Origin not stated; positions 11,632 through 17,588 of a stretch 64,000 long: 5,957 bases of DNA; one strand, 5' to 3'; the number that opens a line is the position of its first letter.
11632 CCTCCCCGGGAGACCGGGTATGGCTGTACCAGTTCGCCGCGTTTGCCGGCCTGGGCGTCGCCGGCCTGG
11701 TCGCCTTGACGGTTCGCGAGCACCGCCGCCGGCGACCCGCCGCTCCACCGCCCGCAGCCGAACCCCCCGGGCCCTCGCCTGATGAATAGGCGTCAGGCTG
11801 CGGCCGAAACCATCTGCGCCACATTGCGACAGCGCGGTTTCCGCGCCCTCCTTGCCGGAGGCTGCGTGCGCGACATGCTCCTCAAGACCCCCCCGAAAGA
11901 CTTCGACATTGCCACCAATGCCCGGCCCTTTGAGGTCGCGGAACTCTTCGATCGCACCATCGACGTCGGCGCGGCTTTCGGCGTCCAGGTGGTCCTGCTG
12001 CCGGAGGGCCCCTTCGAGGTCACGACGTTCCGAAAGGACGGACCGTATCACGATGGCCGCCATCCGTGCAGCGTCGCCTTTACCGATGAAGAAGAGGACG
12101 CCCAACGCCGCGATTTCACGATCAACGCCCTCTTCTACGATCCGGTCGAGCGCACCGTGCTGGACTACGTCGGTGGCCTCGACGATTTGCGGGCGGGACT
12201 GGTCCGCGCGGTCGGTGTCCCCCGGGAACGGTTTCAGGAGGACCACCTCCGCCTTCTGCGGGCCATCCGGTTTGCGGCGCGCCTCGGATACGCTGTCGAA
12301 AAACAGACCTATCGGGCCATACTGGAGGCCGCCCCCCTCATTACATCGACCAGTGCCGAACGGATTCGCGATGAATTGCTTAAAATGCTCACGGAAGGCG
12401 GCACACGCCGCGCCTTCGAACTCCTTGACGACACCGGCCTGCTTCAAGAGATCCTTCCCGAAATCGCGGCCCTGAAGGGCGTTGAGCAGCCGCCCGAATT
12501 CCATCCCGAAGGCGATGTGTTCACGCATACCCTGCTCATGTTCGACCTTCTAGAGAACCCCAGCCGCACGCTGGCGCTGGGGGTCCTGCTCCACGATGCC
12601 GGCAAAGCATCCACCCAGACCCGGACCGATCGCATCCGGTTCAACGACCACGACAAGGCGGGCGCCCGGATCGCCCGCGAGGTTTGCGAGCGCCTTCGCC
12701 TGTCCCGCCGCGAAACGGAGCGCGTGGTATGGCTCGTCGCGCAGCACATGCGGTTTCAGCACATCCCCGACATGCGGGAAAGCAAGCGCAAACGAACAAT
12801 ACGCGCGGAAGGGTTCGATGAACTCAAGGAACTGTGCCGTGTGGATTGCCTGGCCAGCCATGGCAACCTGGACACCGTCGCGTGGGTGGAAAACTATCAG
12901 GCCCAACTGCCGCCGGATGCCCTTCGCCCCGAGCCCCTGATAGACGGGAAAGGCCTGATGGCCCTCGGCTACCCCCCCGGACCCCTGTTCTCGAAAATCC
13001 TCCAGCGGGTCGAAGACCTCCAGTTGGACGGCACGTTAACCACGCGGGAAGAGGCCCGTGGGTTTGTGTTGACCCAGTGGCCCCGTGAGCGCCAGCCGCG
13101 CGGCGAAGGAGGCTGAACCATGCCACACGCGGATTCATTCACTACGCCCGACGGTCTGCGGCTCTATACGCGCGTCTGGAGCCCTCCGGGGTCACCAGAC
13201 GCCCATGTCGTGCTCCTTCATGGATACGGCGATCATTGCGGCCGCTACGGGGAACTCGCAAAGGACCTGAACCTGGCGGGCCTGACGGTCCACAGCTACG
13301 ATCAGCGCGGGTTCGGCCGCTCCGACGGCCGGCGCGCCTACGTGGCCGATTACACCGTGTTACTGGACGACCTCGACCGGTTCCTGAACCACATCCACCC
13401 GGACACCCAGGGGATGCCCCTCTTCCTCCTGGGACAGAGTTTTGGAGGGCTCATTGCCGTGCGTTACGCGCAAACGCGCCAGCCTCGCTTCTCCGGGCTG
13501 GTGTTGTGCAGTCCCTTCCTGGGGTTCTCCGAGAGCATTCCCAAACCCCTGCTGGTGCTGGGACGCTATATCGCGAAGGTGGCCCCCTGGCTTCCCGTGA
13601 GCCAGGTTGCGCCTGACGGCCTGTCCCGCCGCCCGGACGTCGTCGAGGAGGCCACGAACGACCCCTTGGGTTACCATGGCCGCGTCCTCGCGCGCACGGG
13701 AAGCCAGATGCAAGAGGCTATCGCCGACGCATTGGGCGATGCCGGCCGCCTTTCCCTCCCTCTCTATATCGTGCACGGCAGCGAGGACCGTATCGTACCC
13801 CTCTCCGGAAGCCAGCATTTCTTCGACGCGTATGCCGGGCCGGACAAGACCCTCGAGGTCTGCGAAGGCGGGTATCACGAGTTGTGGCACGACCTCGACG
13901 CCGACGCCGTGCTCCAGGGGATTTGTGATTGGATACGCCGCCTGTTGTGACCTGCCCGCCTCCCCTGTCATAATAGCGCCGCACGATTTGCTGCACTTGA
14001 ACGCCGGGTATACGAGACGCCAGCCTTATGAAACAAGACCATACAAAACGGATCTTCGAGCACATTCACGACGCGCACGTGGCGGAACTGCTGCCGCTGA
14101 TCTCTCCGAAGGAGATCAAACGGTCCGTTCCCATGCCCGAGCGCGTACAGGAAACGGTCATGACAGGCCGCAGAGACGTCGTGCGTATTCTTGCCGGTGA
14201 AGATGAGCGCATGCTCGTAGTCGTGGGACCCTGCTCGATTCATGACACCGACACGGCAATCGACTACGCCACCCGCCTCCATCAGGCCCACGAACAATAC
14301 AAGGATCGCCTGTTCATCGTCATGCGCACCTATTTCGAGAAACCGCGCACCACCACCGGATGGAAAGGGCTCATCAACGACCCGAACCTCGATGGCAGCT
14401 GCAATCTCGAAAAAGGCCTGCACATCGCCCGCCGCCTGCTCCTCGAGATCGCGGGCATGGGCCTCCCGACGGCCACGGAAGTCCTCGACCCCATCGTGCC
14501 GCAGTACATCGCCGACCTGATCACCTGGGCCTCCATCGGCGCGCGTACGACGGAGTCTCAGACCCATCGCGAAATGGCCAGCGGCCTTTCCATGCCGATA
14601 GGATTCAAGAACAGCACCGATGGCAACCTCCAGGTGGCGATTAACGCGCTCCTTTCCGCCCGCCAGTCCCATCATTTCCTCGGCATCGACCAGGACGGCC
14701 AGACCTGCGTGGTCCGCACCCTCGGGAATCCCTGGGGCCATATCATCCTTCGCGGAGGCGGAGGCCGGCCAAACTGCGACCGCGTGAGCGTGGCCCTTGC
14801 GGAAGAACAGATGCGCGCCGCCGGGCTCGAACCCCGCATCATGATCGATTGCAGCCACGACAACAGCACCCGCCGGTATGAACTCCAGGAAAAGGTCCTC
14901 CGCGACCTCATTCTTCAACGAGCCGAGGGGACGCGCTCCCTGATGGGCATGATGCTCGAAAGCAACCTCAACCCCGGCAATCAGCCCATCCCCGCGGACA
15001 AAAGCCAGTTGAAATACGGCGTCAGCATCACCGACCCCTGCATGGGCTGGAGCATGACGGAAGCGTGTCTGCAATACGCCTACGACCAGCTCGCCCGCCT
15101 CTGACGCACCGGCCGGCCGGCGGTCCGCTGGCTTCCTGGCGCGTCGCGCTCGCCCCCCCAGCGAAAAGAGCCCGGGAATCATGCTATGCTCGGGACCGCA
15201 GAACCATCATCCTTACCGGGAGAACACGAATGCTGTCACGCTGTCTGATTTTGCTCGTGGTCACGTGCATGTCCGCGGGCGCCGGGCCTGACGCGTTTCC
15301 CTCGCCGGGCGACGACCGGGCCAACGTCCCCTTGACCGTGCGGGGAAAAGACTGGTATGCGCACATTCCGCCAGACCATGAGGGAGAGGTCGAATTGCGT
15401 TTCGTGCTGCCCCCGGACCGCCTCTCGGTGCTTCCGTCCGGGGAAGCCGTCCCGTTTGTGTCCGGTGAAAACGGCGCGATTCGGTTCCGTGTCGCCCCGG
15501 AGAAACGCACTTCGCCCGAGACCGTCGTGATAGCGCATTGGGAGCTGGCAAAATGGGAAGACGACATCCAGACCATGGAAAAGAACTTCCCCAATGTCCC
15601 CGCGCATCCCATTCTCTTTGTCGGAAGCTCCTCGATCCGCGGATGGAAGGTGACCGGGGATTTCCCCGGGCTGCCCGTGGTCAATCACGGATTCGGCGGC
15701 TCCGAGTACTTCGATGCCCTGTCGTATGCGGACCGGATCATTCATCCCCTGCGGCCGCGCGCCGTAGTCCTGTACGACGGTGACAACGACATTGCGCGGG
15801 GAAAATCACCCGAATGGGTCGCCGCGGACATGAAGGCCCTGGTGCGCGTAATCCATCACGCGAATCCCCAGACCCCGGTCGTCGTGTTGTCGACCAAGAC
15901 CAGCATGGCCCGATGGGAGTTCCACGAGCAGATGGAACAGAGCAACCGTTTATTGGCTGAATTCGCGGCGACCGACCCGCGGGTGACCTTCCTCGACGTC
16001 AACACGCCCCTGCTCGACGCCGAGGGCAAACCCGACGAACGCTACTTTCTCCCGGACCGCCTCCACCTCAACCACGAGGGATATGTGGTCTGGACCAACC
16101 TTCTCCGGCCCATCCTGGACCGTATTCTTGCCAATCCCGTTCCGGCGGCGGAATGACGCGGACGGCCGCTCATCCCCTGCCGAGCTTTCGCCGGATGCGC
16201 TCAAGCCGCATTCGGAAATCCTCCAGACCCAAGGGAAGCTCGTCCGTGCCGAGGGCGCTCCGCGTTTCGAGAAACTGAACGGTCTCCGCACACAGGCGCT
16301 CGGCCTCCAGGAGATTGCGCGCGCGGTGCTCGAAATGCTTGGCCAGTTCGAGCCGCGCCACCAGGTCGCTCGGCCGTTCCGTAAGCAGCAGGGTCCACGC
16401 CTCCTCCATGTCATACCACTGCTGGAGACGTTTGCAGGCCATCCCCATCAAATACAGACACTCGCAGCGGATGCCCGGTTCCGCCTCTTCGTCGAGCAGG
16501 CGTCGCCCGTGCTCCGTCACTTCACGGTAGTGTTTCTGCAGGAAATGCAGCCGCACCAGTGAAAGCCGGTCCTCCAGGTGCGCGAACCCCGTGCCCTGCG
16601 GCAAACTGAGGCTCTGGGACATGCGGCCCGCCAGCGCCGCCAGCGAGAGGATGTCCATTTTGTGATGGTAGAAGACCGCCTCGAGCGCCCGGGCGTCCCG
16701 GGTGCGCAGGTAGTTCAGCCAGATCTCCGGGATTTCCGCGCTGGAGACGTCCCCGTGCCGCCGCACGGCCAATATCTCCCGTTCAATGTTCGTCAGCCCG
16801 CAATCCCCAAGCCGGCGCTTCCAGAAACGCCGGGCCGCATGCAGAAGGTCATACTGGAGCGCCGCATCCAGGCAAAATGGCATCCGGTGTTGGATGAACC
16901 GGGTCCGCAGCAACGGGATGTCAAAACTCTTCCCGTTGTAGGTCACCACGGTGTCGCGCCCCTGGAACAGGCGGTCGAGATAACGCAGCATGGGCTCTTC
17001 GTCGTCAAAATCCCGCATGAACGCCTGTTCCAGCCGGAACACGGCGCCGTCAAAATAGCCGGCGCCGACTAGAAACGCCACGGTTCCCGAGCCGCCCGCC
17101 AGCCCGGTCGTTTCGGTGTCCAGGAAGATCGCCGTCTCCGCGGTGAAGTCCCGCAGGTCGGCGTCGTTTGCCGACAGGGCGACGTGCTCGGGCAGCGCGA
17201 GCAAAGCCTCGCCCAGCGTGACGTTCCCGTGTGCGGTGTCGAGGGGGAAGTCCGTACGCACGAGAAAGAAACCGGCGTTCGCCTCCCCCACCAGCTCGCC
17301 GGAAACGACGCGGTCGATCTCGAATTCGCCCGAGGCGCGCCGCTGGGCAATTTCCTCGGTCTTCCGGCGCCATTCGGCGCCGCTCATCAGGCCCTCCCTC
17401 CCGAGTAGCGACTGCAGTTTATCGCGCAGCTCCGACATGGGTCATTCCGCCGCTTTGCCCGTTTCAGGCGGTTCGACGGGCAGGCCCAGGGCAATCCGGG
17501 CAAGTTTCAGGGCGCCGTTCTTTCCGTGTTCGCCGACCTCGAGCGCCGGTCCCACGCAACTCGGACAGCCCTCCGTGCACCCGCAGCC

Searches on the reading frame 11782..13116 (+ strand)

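Call 29: search_protein_families(library=pfam, proteins=[window:11782-13116:+], max_evalue=0.0001)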
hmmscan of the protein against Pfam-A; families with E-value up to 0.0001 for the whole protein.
window:11782-13116:+ (444 aa): 3 families
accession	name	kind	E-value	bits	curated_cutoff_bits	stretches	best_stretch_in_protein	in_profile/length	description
PF01743.26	PolyA_pol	-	6.7e-35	120.6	23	1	24-142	3-126/126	Poly A polymerase head domain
PF12627.12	PolyA_pol_RNAbd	-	3e-19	69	22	1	169-230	1-62/64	Probable RNA and SrmB- binding site of polymerase A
PF01966.28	HD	-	1.5e-09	38.6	22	1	247-341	2-103/116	HD domain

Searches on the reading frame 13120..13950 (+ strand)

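Call 29: search_protein_families(library=pfam, proteins=[window:13120-13950:+], max_evalue=0.0001)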
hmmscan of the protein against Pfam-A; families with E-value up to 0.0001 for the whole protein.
window:13120-13950:+ (276 aa): 5 families
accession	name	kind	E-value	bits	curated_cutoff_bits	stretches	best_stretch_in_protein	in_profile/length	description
PF12146.15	Hydrolase_4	-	2.1e-71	240.4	27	1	25-260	2-239/239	Serine aminopeptidase, S33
PF00561.26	Abhydrolase_1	-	7.2e-21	75.4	25.8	1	29-136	2-103/245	alpha/beta hydrolase fold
PF12697.13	Abhydrolase_6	-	1.8e-17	65.2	26.3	1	30-264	1-214/217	Alpha/beta hydrolase family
PF20408.4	Abhydrolase_11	-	7.5e-06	26.3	27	0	27-130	2-105/193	Alpha/beta hydrolase domain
PF02230.22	Abhydrolase_2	-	1.3e-05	25.5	23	0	18-45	5-32/217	Phospholipase/Carboxylesterase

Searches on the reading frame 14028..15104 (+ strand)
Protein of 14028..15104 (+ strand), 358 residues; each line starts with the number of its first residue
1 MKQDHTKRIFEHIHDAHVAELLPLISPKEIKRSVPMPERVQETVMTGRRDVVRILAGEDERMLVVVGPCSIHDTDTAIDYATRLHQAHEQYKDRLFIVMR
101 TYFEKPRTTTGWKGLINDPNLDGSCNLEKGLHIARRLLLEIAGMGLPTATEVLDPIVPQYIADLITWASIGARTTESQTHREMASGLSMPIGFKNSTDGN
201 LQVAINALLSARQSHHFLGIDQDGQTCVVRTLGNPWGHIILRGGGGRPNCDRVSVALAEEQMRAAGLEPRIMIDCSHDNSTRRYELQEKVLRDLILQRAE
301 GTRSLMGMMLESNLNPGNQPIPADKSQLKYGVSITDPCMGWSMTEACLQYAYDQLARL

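Call 29: search_protein_families(library=pfam, proteins=[window:14028-15104:+], max_evalue=0.0001)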
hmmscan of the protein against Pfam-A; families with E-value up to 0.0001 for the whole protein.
window:14028-15104:+ (358 aa): 1 family
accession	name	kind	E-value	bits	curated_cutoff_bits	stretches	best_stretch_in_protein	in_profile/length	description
PF00793.26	DAHP_synth_1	-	5.3e-84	281.8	25.5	1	53-347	9-268/270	DAHP synthetase I family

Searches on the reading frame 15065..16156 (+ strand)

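Call 29: search_protein_families(library=pfam, proteins=[window:15065-16156:+], max_evalue=0.0001)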
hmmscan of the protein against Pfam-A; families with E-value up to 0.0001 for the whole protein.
window:15065-16156:+ (363 aa): 1 family
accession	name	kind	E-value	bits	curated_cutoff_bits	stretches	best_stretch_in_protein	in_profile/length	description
PF13472.12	Lipase_GDSL_2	-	6.1e-18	66.4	32.9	1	202-340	32-176/178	GDSL-like Lipase/Acylhydrolase family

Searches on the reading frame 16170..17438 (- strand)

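Call 30: search_protein_families(library=pfam, proteins=[window:16170-17438:-], max_evalue=0.0001)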
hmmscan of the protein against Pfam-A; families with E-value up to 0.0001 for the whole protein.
window:16170-17438:- (422 aa): 1 family
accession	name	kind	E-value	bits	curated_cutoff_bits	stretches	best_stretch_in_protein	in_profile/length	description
PF13482.12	RNase_H_2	-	2.9e-36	125.3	22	1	104-272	1-163/165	RNase_H superfamily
